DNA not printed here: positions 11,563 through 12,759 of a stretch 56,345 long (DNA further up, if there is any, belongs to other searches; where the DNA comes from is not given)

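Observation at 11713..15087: Precursor peptide + radical-SAM/SPASM + PP2C phosphatase + APH-fold kinase operon: candidate undescribed RiPP-type system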

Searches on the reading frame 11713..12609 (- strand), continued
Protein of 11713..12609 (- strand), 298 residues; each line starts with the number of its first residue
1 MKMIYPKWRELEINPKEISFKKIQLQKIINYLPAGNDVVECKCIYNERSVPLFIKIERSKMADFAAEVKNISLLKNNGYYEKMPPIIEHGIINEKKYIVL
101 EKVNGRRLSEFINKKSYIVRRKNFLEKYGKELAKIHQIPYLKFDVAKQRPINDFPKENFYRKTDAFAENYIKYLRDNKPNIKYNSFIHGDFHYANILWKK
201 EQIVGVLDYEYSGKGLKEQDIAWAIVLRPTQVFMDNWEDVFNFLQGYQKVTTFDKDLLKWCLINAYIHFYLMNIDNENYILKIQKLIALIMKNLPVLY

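Call 33: search_solved_structures(query=A2, max_evalue=0.001)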
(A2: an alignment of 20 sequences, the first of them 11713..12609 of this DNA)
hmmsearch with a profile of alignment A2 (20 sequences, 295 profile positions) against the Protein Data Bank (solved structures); distinct sequences matched with E-value up to 0.001: 16.
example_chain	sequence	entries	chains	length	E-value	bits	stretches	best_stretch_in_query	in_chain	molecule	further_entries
3jr1_A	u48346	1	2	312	7.6e-08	35.3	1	44-291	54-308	Putative fructosamine-3-kinase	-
2bkk_A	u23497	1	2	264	5.9e-06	29.1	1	48-224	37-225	AMINOGLYCOSIDE 3'-PHOSPHOTRANSFERASE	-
1l8t_A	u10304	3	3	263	7.5e-06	28.8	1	48-224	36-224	Aminoglycoside 3'-Phosphotransferase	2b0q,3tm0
1j7i_A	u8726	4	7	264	7.6e-06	28.8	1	48-224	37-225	AMINOGLYCOSIDE 3'-PHOSPHOTRANSFERASE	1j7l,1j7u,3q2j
8ixi_A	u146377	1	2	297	2.4e-05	27.1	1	111-209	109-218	Macrolide 2'-phosphotransferase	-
7w15_B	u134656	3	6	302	2.5e-05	27.1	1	111-209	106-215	Macrolide 2'-phosphotransferase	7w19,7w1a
9fsg_A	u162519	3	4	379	2.8e-05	26.9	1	185-229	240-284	Aminoglycoside phosphotransferase-like protein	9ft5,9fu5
8v3v_A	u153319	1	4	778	8.2e-05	25.4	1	96-222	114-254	Acyl-Coenzyme A dehydrogenase family, member 11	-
9qos_A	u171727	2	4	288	0.00019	24.2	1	51-223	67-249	Aminoglycoside 3'-phosphotransferase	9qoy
3dxp_A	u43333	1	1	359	0.0003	23.5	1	80-224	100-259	putative acyl-CoA dehydrogenase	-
8w7a_A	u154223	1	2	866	0.00038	23.2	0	151-211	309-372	Protein kinase domain-containing protein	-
8w7j_A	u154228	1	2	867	0.00038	23.2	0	151-211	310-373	Protein kinase domain-containing protein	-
8w7l_B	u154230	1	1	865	0.00039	23.2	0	151-211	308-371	Protein kinase domain-containing protein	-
8wgo_A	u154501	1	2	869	0.00039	23.2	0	151-211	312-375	Protein kinase domain-containing protein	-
8w7l_A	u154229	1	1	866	0.00039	23.2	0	151-211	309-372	Protein kinase domain-containing protein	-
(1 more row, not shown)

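Call 51: predict_structure(alignment_id=A2)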
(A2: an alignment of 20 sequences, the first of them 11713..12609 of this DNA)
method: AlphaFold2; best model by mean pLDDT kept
length: 298 residues; sequences in the alignment: 20
mean_pLDDT: 91.9   pTM: 0.90
mean pLDDT of the five models: 91.9, 91.5, 90.9, 90.6, 90.4
residues with pLDDT >= 90: 233; 70-90: 53; 50-70: 11; < 50: 1
segments of 3 or more residues with pLDDT < 50: none
pLDDT, mean of each block of 10 residues (from residue 1): 65 85 94 74 96 87 91 98 96 92 93 87 97 98 93 90 92 96 95 95 95 97 94 94 98 96 97 94 95 80
secondary structure, 60 per line:
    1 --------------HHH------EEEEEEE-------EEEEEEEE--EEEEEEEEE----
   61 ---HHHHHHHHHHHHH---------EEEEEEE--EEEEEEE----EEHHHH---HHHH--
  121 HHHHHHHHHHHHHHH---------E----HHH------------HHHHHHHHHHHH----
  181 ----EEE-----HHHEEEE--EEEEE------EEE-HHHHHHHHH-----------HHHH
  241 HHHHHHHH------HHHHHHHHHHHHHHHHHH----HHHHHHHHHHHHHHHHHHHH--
elements in order: E24-30 E38-45 E48-56 H64-76 E86-92 E95-101 H108-111 H115-118 H121-135 H165-176 E185-187 E196-199 E202-206 E213-215 H217-225 H237-248 H255-272 H277-296

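Call 54: fold_search(model_id=the predicted structure, library=pdb)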
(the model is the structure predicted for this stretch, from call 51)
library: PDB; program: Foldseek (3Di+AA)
matches with E <= 10: 2000; with E <= 0.001: 1384
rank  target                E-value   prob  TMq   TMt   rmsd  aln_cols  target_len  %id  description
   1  4fex_C                1.8e-12  1.00  0.60  0.67   9.1       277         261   15  Crystal structure of the aminoglycoside phosphotransferase APH(3')-Ia, with substrate kanamycin and small molecule inh (released 2012-06-20)
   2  4fex_B                5.1e-12  1.00  0.60  0.67  10.8       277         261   14  Crystal structure of the aminoglycoside phosphotransferase APH(3')-Ia, with substrate kanamycin and small molecule inh (released 2012-06-20)
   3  4gkh_G                7.6e-12  1.00  0.57  0.63  11.9       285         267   14  Crystal structure of the aminoglycoside phosphotransferase APH(3')-Ia, with substrate kanamycin and small molecule inh (released 2012-09-05)
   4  4gkh_B                1.1e-11  1.00  0.58  0.64  11.6       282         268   14  Crystal structure of the aminoglycoside phosphotransferase APH(3')-Ia, with substrate kanamycin and small molecule inh (released 2012-09-05)
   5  4fev_C                1.4e-11  1.00  0.56  0.65   5.3       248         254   15  Crystal structure of the aminoglycoside phosphotransferase APH(3')-Ia, with substrate kanamycin and small molecule inh (released 2012-06-20)
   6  4gkh_K                1.4e-11  1.00  0.59  0.64  11.6       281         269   14  Crystal structure of the aminoglycoside phosphotransferase APH(3')-Ia, with substrate kanamycin and small molecule inh (released 2012-09-05)
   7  4gki_A                1.5e-11  1.00  0.60  0.65  11.4       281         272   15  Crystal structure of the aminoglycoside phosphotransferase APH(3')-Ia, with substrate kanamycin and small molecule inh (released 2012-09-05)
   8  4gkh_C                1.7e-11  1.00  0.59  0.65  11.3       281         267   15  Crystal structure of the aminoglycoside phosphotransferase APH(3')-Ia, with substrate kanamycin and small molecule inh (released 2012-09-05)
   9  4fev_B                1.9e-11  1.00  0.57  0.66   9.5       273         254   15  Crystal structure of the aminoglycoside phosphotransferase APH(3')-Ia, with substrate kanamycin and small molecule inh (released 2012-06-20)
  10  4fev_A                2.5e-11  1.00  0.59  0.66   9.9       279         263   14  Crystal structure of the aminoglycoside phosphotransferase APH(3')-Ia, with substrate kanamycin and small molecule inh (released 2012-06-20)
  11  4gkh_D                2.8e-11  1.00  0.57  0.64  11.8       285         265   14  Crystal structure of the aminoglycoside phosphotransferase APH(3')-Ia, with substrate kanamycin and small molecule inh (released 2012-09-05)
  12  4few_F                3.0e-11  1.00  0.59  0.65  12.1       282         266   14  Crystal structure of the aminoglycoside phosphotransferase APH(3')-Ia, with substrate kanamycin and small molecule inh (released 2012-06-20)
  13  4gki_F                3.2e-11  1.00  0.57  0.64   4.8       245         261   16  Crystal structure of the aminoglycoside phosphotransferase APH(3')-Ia, with substrate kanamycin and small molecule inh (released 2012-09-05)
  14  4few_D                3.2e-11  1.00  0.60  0.67  11.8       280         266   15  Crystal structure of the aminoglycoside phosphotransferase APH(3')-Ia, with substrate kanamycin and small molecule inh (released 2012-06-20)
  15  9qoy_A                3.4e-11  1.00  0.56  0.63   5.2       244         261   17  Pseudomonas aeruginosa APH(3")-IIb - Wild Type (released 2026-04-08)
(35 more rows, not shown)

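Call 58: search_protein_families(library=ncbifam, proteins=[L145:8737-9990:+], max_evalue=1e-10)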
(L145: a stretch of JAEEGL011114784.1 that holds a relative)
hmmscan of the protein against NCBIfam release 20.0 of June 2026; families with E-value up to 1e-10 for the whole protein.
L145:8737-9990:+ (417 aa): 27 families (the best 25 are shown)
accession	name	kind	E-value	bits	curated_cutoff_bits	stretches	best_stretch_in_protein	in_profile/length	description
TIGR04334.1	rSAM_Clo7bot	equivalog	1.5e-48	165.6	600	1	52-405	68-433/440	radical SAM/SPASM domain Clo7bot peptide maturase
NF038107.1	rSAM_NF038107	equivalog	1.8e-47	162.2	600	1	52-406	63-432/444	Cys-every-fifth radical SAM/SPASM peptide maturase CefB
TIGR04463.1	rSAM_vs_C_rich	equivalog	2.4e-45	155.1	525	1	52-378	60-395/438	TIGR04463 family radical SAM/SPASM RiPP maturase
TIGR04280.1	geopep_mat_rSAM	hypoth_equivalog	9.1e-35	120.4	400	1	65-406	74-422/428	geopeptide radical SAM maturase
NF052473.1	rSAM_FlmE_OhkG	exception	1.8e-34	119.3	500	1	54-403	74-453/481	FlmE/OhkG family radical SAM/SPASM peptide maturase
NF047865.1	rSAM_PapB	equivalog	8.4e-32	110.7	340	1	77-383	6-321/330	PapB family radical SAM/SPASM ranthipeptide maturase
TIGR04064.1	rSAM_nif11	equivalog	1.9e-25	89.5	518.7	1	67-221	71-227/459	nif11-like peptide radical SAM maturase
NF041298.1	rSAM_mat_DynA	equivalog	3.5e-20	72.3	450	1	81-382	8-326/356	dynobactin maturation radical SAM/SPASM protein DynA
TIGR03906.1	quino_hemo_SAM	equivalog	1.8e-18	66.5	453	1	47-221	60-244/467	quinohemoprotein amine dehydrogenase maturation protein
TIGR04068.1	rSAM_ocin_clost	equivalog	5.5e-18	65.1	500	1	75-304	85-321/462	Cys-rich peptide radical SAM maturase CcpM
TIGR03974.1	rSAM_six_Cys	equivalog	1.3e-17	63.8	425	1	75-385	98-424/451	thioether cross-link-forming SCIFF peptide maturase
NF040492.1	not_ScfB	exception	4.2e-17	62.1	855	1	66-382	86-420/450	ScfB-related radical SAM/SPASM orphan maturase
TIGR03942.1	sulfatase_rSAM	equivalog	1.8e-16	60.2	349.45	1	81-387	8-334/363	anaerobic sulfatase maturase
TIGR04054.1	rSAM_NirJ1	equivalog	4.1e-15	55.3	650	1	79-312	41-261/387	putative heme d1 biosynthesis radical SAM protein NirJ1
TIGR03978.1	rSAM_paired_1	equivalog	6.9e-15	54.8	370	1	71-241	79-252/466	His-Xaa-Ser system radical SAM maturase HxsB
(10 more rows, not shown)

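Call 62: search_protein_families(library=padloc, proteins=[window:11713-12609:-], max_evalue=0.001)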
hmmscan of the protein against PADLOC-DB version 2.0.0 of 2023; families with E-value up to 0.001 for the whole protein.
window:11713-12609:- (298 aa): 2 families
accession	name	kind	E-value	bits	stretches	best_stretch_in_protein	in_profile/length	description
PDLC04047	PD-T4-6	-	2.5e-06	24.8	1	60-137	54-129/327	-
PDLC04060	PD-T4-6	-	0.00067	16.7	0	61-119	52-106/486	-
